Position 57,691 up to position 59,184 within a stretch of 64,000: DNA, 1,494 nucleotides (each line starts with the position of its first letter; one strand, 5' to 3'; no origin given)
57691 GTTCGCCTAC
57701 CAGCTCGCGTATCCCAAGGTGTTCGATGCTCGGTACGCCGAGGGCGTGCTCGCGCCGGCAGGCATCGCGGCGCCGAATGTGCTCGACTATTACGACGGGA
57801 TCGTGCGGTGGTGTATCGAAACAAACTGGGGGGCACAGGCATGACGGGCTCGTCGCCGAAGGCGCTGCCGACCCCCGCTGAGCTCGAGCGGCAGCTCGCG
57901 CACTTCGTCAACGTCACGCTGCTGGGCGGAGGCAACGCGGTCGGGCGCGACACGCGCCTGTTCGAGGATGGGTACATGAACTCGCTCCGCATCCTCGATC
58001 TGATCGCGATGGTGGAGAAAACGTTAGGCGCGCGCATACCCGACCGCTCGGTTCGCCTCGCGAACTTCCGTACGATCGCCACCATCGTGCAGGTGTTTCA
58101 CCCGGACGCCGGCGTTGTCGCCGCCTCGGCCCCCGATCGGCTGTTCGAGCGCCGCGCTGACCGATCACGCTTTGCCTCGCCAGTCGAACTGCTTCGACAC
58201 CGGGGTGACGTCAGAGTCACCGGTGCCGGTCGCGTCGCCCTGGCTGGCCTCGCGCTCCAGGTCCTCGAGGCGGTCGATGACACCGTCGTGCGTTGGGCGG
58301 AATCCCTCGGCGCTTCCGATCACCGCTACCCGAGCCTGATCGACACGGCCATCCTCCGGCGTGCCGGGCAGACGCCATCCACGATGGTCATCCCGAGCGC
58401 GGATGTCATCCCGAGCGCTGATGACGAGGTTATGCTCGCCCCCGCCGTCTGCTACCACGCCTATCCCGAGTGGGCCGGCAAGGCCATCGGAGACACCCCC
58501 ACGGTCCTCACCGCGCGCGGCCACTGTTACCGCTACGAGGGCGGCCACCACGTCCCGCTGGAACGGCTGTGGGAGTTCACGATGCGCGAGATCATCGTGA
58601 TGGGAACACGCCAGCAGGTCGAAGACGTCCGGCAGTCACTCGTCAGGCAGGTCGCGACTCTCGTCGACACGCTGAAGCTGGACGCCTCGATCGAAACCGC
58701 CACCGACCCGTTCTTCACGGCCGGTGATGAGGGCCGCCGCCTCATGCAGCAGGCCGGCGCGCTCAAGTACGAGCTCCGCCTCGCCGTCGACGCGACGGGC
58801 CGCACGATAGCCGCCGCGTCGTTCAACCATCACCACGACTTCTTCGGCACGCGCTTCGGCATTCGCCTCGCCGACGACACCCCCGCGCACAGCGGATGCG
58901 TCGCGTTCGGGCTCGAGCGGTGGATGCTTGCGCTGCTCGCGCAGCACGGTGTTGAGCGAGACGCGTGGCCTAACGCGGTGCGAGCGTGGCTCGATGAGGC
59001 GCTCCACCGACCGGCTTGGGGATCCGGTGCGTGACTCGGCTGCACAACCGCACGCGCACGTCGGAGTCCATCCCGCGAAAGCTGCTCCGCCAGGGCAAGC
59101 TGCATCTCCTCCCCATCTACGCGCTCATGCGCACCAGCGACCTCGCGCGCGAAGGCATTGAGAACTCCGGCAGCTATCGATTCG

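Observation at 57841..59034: Covalent fusion of a carrier domain to its aaRS-like loading enzyme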

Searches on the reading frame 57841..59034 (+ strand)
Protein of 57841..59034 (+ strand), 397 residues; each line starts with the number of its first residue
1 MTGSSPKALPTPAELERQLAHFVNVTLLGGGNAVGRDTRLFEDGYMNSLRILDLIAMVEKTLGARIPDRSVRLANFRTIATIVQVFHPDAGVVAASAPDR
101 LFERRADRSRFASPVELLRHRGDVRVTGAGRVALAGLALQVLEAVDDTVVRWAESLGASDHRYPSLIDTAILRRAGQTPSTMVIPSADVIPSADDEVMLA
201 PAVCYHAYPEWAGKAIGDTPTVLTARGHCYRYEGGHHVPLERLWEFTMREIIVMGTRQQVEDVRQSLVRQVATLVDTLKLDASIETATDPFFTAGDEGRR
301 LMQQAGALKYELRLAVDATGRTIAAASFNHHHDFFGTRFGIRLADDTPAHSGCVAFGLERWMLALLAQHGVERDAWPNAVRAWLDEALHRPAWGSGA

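Call 3: search_protein_families(library=pfam, proteins=[window:57841-59034:+], max_evalue=0.1)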
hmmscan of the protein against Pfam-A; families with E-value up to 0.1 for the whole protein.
window:57841-59034:+ (397 aa): 2 families
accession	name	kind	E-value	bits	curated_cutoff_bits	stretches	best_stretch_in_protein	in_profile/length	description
PF00587.30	tRNA-synt_2b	-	4.7e-09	37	29.3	1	204-369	21-179/179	tRNA synthetase class II core domain (G, H, P, S and T)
PF00550.31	PP-binding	-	0.00039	21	20.8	1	33-84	17-65/67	Phosphopantetheine attachment site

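Call 4: search_protein_families(library=ncbifam, proteins=[window:57841-59034:+], max_evalue=0.1)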
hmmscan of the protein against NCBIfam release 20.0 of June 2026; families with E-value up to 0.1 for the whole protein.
window:57841-59034:+ (397 aa): 10 families
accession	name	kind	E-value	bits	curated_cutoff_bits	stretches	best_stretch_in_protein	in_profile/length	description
NF005479.0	PRK07080.1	equivalog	7.4e-51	173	357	1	196-384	128-315/318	amino acid--[acyl-carrier-protein] ligase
NF002120.0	PRK00960.1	equivalog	1.4e-30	106.3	611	1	197-386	311-507/518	serine--tRNA ligase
TIGR00415.1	serS_MJ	equivalog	3.4e-24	85.2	489.55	1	195-384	307-502/518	serine--tRNA ligase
NF005798.0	PRK07639.1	equivalog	3.5e-06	27.4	100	1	35-85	27-77/91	petrobactin biosynthesis protein AsbD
TIGR00418.1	thrS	equivalog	0.011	14.6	383.65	1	194-290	255-356/565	threonine--tRNA ligase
NF058660.1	cispen_ACP_AmcB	equivalog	0.014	15.6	80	1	34-85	23-74/80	cispentacin biosynthesis acyl carrier protein AmcB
NF003757.0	PRK05350.1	equivalog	0.014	15.5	65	1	33-85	25-75/83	acyl carrier protein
NF003464.0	PRK05087.1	equivalog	0.031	14.3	68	1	37-84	25-72/78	D-alanine--poly(phosphoribitol) ligase subunit DltC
NF002148.0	PRK00982.1-2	subfamily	0.043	13.7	71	0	32-84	22-72/79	acyl carrier protein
NF005480.0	PRK07081.1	equivalog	0.092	12.7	72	0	33-85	21-72/83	acyl carrier protein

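Call 5: search_solved_structures(query=window:57841-59031:+, max_evalue=1, show_alignments=2)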
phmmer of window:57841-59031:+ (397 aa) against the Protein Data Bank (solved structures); distinct sequences matched with E-value up to 1: 14.
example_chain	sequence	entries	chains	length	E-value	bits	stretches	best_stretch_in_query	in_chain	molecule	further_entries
3mey_A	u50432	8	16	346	4.4e-32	114.7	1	196-389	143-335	Bll0957 protein | Amino acid--[acyl-carrier-protein] ligase 1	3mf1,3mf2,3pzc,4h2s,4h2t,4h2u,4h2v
4h2w_A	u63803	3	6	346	3.1e-31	111.9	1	196-389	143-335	Amino acid--[acyl-carrier-protein] ligase 1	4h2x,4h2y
3w3s_A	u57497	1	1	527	1.5e-15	60.3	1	196-387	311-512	Type-2 serine--tRNA ligase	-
2cim_A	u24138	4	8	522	2.4e-10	43.2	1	221-382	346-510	SERYL-TRNA SYNTHETASE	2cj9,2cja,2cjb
6cxt_A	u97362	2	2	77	2.9e-06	29.7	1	18-85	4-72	Alpha/beta hydrolase fold protein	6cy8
9dkr_C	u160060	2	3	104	0.2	13.8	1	9-85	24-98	CcbZ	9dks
5jdx_A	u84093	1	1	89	0.21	13.8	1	17-86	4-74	Putative peptidyl carrier protein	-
7thn_E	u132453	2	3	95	0.25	13.5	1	17-86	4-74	Probable acyl carrier protein PigG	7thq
7qv0_D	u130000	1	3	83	0.26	13.5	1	15-73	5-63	Acyl carrier protein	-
7auf_A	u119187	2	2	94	0.31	13.2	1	35-74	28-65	Similar to acyl carrier protein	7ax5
7yn3_C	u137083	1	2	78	0.34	13.1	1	33-85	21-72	CcbZ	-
9s5i_E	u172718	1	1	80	0.41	12.8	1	35-70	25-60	Acyl carrier protein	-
6m01_B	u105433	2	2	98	0.53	12.4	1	25-79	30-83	Putative ACP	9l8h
7r49_H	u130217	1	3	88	0.98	11.6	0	27-83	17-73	D-alanyl carrier protein 1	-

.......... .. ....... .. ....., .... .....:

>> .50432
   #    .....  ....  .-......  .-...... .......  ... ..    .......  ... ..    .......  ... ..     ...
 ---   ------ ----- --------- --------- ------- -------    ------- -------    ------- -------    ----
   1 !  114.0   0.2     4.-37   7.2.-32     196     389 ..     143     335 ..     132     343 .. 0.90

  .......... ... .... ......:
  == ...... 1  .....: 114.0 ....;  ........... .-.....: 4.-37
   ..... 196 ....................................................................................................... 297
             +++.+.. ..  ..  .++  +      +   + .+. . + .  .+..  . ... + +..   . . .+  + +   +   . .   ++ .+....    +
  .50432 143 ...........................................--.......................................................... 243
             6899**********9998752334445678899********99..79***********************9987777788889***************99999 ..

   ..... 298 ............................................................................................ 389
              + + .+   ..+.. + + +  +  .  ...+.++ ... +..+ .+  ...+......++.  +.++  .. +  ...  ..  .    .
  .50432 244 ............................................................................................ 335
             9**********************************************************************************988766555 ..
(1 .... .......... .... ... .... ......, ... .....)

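Call 6: find_homologous_proteins(query=window:57841-59031:+, max_evalue=0.001)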
Query window:57841-59031:+ (397 aa): 1460 proteins with E <= 0.001 among 8000 candidates; the best 120 are listed.
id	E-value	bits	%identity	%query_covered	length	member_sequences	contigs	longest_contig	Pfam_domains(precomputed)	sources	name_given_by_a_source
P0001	2.1e-220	750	85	100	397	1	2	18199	PF00587.31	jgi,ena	-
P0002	5.2e-216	735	83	99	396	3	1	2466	PF00587.31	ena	-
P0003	1.6e-213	727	79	100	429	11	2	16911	PF00587.31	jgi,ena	-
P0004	1.2e-210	717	82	100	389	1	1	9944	PF00587.31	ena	-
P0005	9.1e-210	715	81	100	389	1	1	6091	PF00587.31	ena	-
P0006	1.2e-208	711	78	100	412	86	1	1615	PF00587.31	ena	-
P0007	2.8e-208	710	81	100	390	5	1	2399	PF00587.31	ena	-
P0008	6.8e-208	708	79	100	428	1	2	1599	PF00587.31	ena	-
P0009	8.9e-208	708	81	100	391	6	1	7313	PF00587.31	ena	-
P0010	1.3e-207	707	76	100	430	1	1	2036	PF00587.31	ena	-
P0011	3.3e-207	706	79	100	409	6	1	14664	PF00587.31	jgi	-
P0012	5.1e-207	706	80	100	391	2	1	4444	PF00587.31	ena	-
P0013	8.2e-207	705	80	100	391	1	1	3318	PF00587.31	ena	-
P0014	9.2e-207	705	80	100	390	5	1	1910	PF00587.31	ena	-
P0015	1.8e-206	704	79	100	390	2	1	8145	PF00587.31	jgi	-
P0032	1.9e-193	661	76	97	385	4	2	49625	PF00550.32,PF00587.31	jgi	jgi:acyl carrier protein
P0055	3.2e-173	594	71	96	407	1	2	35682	PF00550.32,PF00587.31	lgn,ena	-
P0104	2.7e-160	552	66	97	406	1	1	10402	PF00550.32,PF00587.31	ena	-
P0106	6.6e-160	550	66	97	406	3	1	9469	PF00550.32,PF00587.31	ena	-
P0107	9.0e-160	550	64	100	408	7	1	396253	PF00587.31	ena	-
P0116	1.0e-156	540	63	97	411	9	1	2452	PF00550.32,PF00587.31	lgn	-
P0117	2.1e-156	539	64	97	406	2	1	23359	PF00550.32,PF00587.31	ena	-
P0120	7.7e-155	534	63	97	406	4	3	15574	PF00550.32,PF00587.31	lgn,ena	-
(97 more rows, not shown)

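Call 10: find_encoding_contigs(protein=P0107, flank=10000, max_places=2)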
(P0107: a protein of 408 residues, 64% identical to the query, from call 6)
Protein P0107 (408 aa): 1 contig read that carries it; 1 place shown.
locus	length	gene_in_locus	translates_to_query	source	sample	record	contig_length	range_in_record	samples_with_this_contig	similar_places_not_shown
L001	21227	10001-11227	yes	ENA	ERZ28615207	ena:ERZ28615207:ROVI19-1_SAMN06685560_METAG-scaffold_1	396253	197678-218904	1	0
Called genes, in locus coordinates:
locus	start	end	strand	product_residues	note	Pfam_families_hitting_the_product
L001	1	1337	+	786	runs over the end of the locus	PF13620:CarboxypepD_reg, PF13715:CarbopepD_reg_2 (weak), PF07715:Plug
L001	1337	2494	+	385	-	-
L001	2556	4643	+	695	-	PF01433:Peptidase_M1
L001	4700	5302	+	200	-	PF13560:HTH_31, PF01381:HTH_3, PF12844:HTH_19, PF13443:HTH_26, PF05899:Cupin_3 (weak), PF07883:Cupin_2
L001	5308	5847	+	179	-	PF03168:LEA_2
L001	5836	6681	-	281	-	PF00561:Abhydrolase_1, PF12146:Hydrolase_4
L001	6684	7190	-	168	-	-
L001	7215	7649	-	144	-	PF10604:Polyketide_cyc2, PF03364:Polyketide_cyc (weak)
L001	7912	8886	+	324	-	PF08545:ACP_syn_III (weak), PF08541:ACP_syn_III_C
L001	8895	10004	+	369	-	PF01370:Epimerase, PF04321:RmlD_sub_bind, PF07993:NAD_binding_4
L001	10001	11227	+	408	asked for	PF00587:tRNA-synt_2b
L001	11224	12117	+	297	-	PF12147:Methyltransf_20, PF13649:Methyltransf_25 (weak)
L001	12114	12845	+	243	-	-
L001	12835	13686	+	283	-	PF00210:Ferritin (faint), PF00550:PP-binding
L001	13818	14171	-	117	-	PF14242:DUF4342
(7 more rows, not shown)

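Call 23: search_protein_representatives(protein=window:57841-59031:+)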
Query: 397 residues. Proteins with E-value up to 0.001 (for the whole library): 1990; up to 1e-10: 1355; up to 1e-30: 301. The best 150 are listed.
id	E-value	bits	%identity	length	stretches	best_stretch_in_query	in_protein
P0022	2.1e-203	691.9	80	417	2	173-397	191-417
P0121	2.4e-142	490.9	81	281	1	120-397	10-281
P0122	2.0e-113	395.7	68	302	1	46-326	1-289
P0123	1.3e-95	337.1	72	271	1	188-390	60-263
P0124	2.6e-94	332.8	49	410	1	13-389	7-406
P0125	2.0e-91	323.3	48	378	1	11-385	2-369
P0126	2.8e-91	322.8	72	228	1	197-386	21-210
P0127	7.3e-78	278.7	48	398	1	14-383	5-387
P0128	6.8e-76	272.2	49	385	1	98-381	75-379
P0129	9.6e-76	271.7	44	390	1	11-382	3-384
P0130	3.8e-75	269.7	69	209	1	1-190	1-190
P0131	4.7e-72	259.5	49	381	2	195-380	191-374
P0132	3.3e-70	253.5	56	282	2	190-381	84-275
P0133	2.2e-64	234.3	50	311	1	108-381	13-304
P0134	5.5e-64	233.0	48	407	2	195-387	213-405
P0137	1.8e-58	214.9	41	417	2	198-382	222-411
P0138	2.0e-58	214.7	42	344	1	18-369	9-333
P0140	3.5e-55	204.0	41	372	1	33-381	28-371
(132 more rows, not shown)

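Call 27: search_protein_families(library=pfam, alignment_id=A2, max_evalue=0.01)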
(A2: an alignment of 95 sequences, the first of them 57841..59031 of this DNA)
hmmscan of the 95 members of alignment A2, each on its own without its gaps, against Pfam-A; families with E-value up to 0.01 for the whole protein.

A. member 1, window:57841-59031:+ (397 aa): 2 families
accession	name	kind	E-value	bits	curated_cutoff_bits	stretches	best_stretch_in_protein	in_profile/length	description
PF00587.30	tRNA-synt_2b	-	4.7e-09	37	29.3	1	204-369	21-179/179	tRNA synthetase class II core domain (G, H, P, S and T)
PF00550.31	PP-binding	-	0.00039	21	20.8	1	33-84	17-65/67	Phosphopantetheine attachment site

B. families by the number of members that match (of 95 scanned): 2 families
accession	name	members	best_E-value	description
PF00587.30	tRNA-synt_2b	83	7.4e-13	tRNA synthetase class II core domain (G, H, P, S and T)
PF00550.31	PP-binding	3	0.00039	Phosphopantetheine attachment site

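Call 33: find_related_loci(query=A3, collection=genome_contigs, flank=10000)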
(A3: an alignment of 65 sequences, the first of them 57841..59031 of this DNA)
Query A3 (397 aa) in genome_contigs; peptide patterns used: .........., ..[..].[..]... (x = any residue, [..] = any of these).
226 stretches matched a pattern; 208 encode a relative of the query (tblastn E <= 1e-3); the best 80 are kept; 78 distinct loci.
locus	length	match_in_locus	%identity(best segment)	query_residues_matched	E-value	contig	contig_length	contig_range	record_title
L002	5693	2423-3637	79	1-397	0e+0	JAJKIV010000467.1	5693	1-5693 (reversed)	MAG: Gemmatimonas sp. isolate b76_HoplandSoilSeptJan k101_809961, whole genome shotgun sequence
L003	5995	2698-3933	78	1-397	0e+0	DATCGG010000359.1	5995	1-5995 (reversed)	MAG TPA_asm: Gemmatimonadaceae bacterium isolate SMAG_U7800 k141_433160, whole genome shotgun sequence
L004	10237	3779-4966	63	1-387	1e-162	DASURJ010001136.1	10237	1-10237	MAG TPA_asm: Gemmatimonadaceae bacterium isolate SMAG_U1704 k141_303508, whole genome shotgun sequence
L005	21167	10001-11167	65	3-385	5e-156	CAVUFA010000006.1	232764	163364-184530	MAG: uncultured Gemmatimonadaceae bacterium isolate MFD04944.bin.2.151 genome assembly, contig: contig_31699, whole geno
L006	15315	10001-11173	80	1-397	0e+0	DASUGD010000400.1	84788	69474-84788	MAG TPA_asm: Gemmatimonadaceae bacterium isolate SMAG_U1396 k141_136316, whole genome shotgun sequence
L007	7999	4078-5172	49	22-381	8e-103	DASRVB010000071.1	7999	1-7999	MAG TPA_asm: Gemmatimonadota bacterium isolate SMAG_U8635 k141_702358, whole genome shotgun sequence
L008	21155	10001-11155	46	14-385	4e-88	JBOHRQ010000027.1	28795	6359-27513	MAG: Gemmatimonadota bacterium isolate SD8030_maxbin2.bin.2 NODE_171_length_28795_cov_11.812718, whole genome shotgun se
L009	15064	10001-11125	44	14-380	2e-85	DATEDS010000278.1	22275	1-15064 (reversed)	MAG TPA_asm: Gemmatimonadota bacterium isolate SMAG_U8713 k141_676017, whole genome shotgun sequence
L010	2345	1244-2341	44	14-377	7e-87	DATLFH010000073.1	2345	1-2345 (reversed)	MAG TPA_asm: Gemmatimonadota bacterium isolate SMAG_U14397 k141_137732, whole genome shotgun sequence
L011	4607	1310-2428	43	14-383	1e-83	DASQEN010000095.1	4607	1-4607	MAG TPA_asm: Gemmatimonadota bacterium isolate SMAG_U11755 k141_832543, whole genome shotgun sequence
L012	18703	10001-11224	64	1-397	4e-164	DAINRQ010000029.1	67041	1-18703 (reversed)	MAG TPA_asm: Gemmatimonadaceae bacterium isolate CTOTU27634 NODE_75_length_67041_cov_14.873645, whole genome shotgun seq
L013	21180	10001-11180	45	9-375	4e-68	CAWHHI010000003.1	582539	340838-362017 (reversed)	MAG: uncultured Gemmatimonadaceae bacterium isolate MFD00392.bin.2.235 genome assembly, contig: contig_12155, whole geno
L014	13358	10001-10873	43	122-381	6e-64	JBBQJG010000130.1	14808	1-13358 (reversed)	MAG: Polyangia bacterium isolate Co_metawrap_742 Cmw_742_k141_11784613_length_14808_cov_9.9975, whole genome shotgun seq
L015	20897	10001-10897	39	116-382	5e-60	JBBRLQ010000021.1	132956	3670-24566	MAG: Polyangiales bacterium isolate La1_maxbin2.053 LA1C_X2.053_k141_224676L_132956_cov_16.0002, whole genome shotgun se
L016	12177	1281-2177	40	116-382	1e-59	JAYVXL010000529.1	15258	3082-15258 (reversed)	MAG: Myxococcales bacterium isolate GL85_DN_concoct_37 GL85_DN_concoct_37_528, whole genome shotgun sequence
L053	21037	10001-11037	40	9-373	2e-57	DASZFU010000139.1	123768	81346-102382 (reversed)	MAG TPA_asm: Candidatus Angelobacter sp. isolate SMAG_U6530 k141_2214695, whole genome shotgun sequence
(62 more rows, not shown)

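Call 38: predict_structure(alignment_id=A3)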
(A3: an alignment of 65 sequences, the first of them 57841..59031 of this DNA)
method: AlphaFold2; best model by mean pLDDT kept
length: 397 residues; sequences in the alignment: 65
mean_pLDDT: 80.5   pTM: 0.71
mean pLDDT of the five models: 80.5, 80.5, 78.7, 78.2, 78.0
residues with pLDDT >= 90: 172; 70-90: 115; 50-70: 83; < 50: 27
segments of 3 or more residues with pLDDT < 50: 1-3, 92-96, 188-192, 235-238, 394-397
pLDDT, mean of each block of 10 residues (from residue 1): 66 92 88 80 72 87 74 64 83 54 89 90 84 91 97 95 70 64 49 53 75 94 87 52 77 95 95 97 82 56 66 92 90 89 96 93 95 96 93 49
secondary structure, 60 per line:
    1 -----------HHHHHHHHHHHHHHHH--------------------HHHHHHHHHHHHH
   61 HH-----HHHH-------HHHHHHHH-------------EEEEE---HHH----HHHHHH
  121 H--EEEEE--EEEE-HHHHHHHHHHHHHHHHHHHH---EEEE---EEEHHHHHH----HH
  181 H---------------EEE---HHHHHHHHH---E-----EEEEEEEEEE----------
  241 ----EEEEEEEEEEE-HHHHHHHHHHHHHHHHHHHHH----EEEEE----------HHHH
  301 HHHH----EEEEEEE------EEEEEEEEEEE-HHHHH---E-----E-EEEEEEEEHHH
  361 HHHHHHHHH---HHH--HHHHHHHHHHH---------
elements in order: H12-27 H48-62 H68-71 H79-86 E100-104 H115-121 E124-128 E131-134 H136-155 E159-162 E166-168 H169-174 E197-199 H203-211 E221-230 E245-255 H257-277 E282-286 H297-304 E309-315 E322-332 H334-338 E350-357 H358-369 H378-388
